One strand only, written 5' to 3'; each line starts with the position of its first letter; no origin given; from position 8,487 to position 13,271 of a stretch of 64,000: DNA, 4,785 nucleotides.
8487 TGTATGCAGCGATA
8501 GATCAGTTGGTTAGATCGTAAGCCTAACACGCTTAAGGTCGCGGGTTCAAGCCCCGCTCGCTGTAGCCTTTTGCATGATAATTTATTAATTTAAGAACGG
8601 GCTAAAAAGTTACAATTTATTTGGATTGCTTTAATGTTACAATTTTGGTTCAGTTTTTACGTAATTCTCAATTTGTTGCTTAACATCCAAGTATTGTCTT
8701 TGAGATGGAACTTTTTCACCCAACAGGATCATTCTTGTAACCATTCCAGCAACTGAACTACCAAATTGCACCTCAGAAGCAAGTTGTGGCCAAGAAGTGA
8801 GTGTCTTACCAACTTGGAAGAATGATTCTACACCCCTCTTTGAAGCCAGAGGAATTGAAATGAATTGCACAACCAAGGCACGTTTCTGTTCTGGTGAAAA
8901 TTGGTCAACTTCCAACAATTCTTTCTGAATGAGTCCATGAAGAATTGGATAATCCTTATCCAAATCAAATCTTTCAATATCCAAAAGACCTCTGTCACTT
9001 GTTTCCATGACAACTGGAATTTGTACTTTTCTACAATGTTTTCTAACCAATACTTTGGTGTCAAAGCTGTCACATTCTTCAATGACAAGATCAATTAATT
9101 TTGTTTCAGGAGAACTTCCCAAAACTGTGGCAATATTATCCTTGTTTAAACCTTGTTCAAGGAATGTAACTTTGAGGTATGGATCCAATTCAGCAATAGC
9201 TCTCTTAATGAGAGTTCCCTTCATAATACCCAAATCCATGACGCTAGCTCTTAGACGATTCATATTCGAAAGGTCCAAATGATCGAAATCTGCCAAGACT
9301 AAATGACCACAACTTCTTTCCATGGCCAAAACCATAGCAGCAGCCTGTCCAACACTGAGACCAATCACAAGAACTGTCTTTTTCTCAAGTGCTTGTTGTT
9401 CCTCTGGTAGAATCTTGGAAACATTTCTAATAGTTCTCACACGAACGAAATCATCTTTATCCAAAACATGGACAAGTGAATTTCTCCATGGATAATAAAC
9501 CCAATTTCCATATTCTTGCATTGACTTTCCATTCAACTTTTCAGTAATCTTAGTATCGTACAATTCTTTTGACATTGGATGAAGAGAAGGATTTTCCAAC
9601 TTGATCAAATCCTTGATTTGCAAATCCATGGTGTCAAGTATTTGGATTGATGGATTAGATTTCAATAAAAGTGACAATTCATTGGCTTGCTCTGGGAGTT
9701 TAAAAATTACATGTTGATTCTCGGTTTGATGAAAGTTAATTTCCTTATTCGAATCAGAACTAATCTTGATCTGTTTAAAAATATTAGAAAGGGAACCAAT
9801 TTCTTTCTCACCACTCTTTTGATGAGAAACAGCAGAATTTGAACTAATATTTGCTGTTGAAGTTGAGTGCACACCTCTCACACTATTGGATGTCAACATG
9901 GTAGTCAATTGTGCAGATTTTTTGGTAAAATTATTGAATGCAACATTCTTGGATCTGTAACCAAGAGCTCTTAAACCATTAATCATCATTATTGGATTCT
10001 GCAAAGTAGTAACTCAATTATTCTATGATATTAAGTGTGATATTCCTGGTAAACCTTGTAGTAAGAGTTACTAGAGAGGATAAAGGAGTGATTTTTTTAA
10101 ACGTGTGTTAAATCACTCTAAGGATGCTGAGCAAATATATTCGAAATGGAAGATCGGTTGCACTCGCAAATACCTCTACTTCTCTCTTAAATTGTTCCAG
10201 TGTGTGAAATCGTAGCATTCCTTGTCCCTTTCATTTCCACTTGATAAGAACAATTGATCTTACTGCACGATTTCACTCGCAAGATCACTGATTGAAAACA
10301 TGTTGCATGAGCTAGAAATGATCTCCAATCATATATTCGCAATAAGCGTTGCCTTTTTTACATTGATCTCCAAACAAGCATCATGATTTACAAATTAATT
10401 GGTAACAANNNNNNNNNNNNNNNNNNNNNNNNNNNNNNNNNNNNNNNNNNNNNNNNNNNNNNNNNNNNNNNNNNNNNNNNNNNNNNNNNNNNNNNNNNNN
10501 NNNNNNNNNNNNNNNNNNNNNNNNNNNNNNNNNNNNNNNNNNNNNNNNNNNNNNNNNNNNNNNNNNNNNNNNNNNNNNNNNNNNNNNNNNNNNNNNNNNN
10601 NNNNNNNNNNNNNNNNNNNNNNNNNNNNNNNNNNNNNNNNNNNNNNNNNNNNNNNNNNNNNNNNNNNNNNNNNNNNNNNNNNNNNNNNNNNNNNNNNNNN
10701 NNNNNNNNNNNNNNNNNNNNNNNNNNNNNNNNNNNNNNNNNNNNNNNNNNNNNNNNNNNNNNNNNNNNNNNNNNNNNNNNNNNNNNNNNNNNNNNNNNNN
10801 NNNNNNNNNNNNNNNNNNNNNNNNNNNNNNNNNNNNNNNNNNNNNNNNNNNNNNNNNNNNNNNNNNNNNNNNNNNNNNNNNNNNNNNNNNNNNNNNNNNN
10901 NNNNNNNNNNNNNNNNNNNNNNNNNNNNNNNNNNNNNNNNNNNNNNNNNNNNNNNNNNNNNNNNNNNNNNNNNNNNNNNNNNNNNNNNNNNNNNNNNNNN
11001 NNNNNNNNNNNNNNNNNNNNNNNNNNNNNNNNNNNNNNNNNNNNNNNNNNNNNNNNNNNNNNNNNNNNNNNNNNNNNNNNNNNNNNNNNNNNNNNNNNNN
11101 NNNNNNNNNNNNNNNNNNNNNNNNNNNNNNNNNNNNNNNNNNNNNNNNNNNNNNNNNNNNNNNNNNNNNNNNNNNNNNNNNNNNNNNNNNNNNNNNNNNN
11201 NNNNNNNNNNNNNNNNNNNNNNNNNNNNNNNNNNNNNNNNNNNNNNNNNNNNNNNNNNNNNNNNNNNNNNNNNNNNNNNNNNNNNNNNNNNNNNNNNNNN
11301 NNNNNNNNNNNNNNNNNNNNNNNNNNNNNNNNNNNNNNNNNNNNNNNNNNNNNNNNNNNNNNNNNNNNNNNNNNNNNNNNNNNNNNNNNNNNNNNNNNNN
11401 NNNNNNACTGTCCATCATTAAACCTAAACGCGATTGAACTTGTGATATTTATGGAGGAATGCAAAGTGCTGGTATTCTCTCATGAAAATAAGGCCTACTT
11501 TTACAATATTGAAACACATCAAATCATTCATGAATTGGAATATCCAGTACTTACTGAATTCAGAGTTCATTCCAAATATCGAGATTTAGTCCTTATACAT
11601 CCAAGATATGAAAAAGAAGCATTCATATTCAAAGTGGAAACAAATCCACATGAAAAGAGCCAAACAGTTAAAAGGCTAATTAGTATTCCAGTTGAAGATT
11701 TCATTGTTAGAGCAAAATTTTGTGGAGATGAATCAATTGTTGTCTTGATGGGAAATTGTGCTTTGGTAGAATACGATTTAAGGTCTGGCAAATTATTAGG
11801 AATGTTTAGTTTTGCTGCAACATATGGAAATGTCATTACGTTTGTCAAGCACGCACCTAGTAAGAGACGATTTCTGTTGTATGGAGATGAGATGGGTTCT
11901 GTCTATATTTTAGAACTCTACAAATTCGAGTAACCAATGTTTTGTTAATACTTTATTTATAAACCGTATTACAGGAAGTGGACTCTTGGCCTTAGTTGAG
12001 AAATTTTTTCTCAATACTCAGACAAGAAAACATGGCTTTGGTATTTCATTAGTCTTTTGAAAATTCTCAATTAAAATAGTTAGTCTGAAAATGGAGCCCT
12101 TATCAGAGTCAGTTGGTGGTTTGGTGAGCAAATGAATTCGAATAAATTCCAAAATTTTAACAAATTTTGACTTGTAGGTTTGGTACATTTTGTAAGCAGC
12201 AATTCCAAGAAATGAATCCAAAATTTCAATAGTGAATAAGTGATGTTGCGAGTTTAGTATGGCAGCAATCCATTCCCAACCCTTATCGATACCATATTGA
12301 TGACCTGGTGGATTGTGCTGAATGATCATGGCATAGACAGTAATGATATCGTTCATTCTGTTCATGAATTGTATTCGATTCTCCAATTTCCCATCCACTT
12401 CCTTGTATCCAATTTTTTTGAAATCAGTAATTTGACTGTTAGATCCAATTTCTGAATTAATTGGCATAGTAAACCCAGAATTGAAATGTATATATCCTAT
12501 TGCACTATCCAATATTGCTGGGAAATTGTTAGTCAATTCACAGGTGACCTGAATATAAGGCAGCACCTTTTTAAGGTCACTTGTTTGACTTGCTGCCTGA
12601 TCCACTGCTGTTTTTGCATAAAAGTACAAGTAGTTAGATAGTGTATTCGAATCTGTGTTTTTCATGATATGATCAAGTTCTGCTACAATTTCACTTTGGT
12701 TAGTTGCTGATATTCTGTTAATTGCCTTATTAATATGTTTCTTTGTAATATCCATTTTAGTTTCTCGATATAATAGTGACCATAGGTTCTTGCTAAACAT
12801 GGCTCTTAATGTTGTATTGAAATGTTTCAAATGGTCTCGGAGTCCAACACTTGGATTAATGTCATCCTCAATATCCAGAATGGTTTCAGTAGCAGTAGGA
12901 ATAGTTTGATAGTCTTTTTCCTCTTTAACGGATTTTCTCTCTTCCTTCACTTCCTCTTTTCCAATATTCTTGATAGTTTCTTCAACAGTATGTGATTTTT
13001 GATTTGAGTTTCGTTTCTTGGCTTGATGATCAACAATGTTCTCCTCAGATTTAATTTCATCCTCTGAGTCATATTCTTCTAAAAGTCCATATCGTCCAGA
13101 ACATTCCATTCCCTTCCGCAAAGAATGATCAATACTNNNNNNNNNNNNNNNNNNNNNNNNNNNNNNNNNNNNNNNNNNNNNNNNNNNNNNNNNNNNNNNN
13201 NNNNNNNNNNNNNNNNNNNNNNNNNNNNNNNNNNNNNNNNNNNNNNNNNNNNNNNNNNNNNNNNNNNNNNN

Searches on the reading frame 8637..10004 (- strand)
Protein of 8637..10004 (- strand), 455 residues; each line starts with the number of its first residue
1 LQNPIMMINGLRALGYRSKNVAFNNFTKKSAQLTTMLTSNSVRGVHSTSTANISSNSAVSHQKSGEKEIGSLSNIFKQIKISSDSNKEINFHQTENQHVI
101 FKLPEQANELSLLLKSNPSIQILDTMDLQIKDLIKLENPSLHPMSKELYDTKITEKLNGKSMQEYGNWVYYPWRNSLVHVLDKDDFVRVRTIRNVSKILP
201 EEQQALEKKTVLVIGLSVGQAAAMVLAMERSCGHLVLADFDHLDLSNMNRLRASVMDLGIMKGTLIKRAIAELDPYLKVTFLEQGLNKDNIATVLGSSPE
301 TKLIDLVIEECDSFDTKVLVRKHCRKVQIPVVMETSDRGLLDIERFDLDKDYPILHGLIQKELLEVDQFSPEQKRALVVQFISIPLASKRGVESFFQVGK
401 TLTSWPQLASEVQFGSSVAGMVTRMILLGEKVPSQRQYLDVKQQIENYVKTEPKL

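Call 47: search_protein_families(library=pfam, max_evalue=0.00001, proteins=[window:8637-10004:-])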
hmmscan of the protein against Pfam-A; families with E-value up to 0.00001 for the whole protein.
window:8637-10004:- (455 aa): 1 family
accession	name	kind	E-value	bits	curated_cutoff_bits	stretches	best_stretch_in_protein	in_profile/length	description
PF00899.27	ThiF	-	1.1e-19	71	28.1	1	195-332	7-139/238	ThiF family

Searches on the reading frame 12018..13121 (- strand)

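Call 47: search_protein_families(library=pfam, max_evalue=0.00001, proteins=[window:12018-13121:-])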
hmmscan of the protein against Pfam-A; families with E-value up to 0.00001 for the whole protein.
window:12018-13121:- (367 aa): 1 family
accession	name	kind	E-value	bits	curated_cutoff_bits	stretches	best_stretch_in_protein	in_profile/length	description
PF07817.19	GLE1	-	6.5e-28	98.1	24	1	126-327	27-249/250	GLE1-like protein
